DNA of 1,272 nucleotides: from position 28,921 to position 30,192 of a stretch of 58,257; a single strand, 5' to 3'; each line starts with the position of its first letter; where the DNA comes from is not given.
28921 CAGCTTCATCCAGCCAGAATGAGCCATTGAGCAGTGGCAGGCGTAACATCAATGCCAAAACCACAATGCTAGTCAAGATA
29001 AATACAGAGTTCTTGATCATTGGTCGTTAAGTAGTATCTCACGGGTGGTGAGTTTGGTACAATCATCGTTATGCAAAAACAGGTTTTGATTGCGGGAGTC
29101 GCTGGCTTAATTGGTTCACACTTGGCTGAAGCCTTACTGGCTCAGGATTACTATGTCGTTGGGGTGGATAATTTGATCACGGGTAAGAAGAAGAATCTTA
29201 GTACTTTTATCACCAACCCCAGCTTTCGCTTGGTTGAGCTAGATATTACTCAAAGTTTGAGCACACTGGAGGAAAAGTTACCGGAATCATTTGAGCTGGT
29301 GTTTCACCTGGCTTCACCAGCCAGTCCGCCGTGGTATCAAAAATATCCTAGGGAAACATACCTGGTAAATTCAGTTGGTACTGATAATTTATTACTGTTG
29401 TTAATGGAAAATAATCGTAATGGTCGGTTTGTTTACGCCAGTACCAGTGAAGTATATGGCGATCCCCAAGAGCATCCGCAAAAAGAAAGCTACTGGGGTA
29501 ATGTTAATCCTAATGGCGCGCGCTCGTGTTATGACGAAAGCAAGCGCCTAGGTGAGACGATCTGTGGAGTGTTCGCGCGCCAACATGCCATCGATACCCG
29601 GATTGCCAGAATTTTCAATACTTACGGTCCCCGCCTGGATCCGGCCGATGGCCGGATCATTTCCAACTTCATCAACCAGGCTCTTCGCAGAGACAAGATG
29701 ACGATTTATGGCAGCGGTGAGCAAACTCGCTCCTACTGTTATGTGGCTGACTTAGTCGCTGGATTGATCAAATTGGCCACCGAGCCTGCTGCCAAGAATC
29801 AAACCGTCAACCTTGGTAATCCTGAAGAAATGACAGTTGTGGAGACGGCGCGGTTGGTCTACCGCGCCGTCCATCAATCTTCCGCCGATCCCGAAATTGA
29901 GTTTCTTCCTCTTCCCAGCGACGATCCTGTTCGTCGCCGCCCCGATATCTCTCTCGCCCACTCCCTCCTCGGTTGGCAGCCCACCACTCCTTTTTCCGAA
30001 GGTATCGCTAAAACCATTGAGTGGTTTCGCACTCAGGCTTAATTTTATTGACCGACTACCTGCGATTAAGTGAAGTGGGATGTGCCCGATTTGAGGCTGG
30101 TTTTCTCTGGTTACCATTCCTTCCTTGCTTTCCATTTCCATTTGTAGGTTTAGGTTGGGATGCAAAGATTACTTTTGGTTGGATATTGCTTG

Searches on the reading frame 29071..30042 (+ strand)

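Call 8: search_protein_families(library=pfam, proteins=[window:29071-30042:+], max_evalue=0.001)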
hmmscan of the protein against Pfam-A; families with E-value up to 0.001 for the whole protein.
window:29071-30042:+ (323 aa): 6 families
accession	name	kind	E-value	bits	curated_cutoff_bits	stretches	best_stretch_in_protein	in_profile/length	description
PF01370.27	Epimerase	-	1.3e-52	179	20.9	1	5-249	1-240/240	NAD dependent epimerase/dehydratase family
PF16363.11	GDP_Man_Dehyd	-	4.6e-46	158.2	27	1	6-315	1-332/332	GDP-mannose 4,6 dehydratase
PF04321.23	RmlD_sub_bind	-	9.6e-11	41.7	27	1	4-276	2-236/287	RmlD substrate binding domain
PF01073.25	3Beta_HSD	-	2e-08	34.1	22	1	6-233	1-226/280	3-beta hydroxysteroid dehydrogenase/isomerase family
PF07993.18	NAD_binding_4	-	5.4e-08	32.7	20.1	1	68-197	83-217/258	Male sterility protein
PF02719.21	Polysacc_synt_2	-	0.00063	19.4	20.2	0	5-125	1-128/293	Polysaccharide biosynthesis protein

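Call 73: search_protein_families(library=ncbifam, proteins=[window:29071-30042:+], max_evalue=0.00001)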
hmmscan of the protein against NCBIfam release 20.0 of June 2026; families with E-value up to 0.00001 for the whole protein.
window:29071-30042:+ (323 aa): 20 families
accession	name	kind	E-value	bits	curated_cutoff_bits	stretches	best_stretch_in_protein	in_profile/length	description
TIGR01181.1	dTDP_gluc_dehyt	equivalog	5.1e-35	121.1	365.1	1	5-321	2-313/321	dTDP-glucose 4,6-dehydratase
TIGR04180.1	EDH_00030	hypoth_equivalog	3.9e-31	108.2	475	1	5-304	1-294/297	NAD-dependent 4,6-dehydratase LegB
NF008872.0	PRK11908.1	equivalog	1.1e-30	106.9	294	1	3-322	2-338/349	bifunctional UDP-4-keto-pentose/UDP-xylose synthase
NF005998.1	PRK08125.1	equivalog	2.3e-29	102.3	777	1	2-319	315-649/649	bifunctional UDP-4-amino-4-deoxy-L-arabinose formyltransferase/UDP-glucuronic acid oxidase ArnA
TIGR01179.1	galE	equivalog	9.9e-28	96.9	262.3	1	4-320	1-326/332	UDP-glucose 4-epimerase GalE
NF011728.1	PRK15181.1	equivalog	1.4e-24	86.8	760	1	3-319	16-337/348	Vi polysaccharide biosynthesis UDP-N-acetylglucosaminuronic acid C-4 epimerase TviC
NF007490.0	PRK10084.1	subfamily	4.5e-21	75.2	649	1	4-320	2-335/361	dTDP-glucose 4,6-dehydratase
NF007582.0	PRK10217.1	equivalog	8.3e-20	71.2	698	1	3-320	2-332/355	dTDP-glucose 4,6-dehydratase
TIGR02197.1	heptose_epim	equivalog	1.3e-16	60.7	274.6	1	5-284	1-274/316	ADP-glyceromanno-heptose 6-epimerase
TIGR02622.1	CDP_4_6_dhtase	equivalog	1.3e-16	60.7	278.45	1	2-321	4-332/352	CDP-glucose 4,6-dehydratase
NF047922.1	GDPFucSynFcl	equivalog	1.4e-16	60.8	500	1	115-320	95-302/308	GDP-L-fucose synthase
NF041015.1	UDPsulfquin_syn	equivalog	5.4e-13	48.7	575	1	190-282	232-325/384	UDP-sulfoquinovose synthase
NF007956.0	PRK10675.1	subfamily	1e-12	47.9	394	1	4-318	2-328/338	UDP-glucose 4-epimerase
NF043036.1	ErythonDh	equivalog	1.8e-12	47.1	325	1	4-181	2-176/321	D-erythronate dehydrogenase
TIGR01472.1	gmd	equivalog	4.1e-10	39.4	415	1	4-188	2-189/342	GDP-mannose 4,6-dehydratase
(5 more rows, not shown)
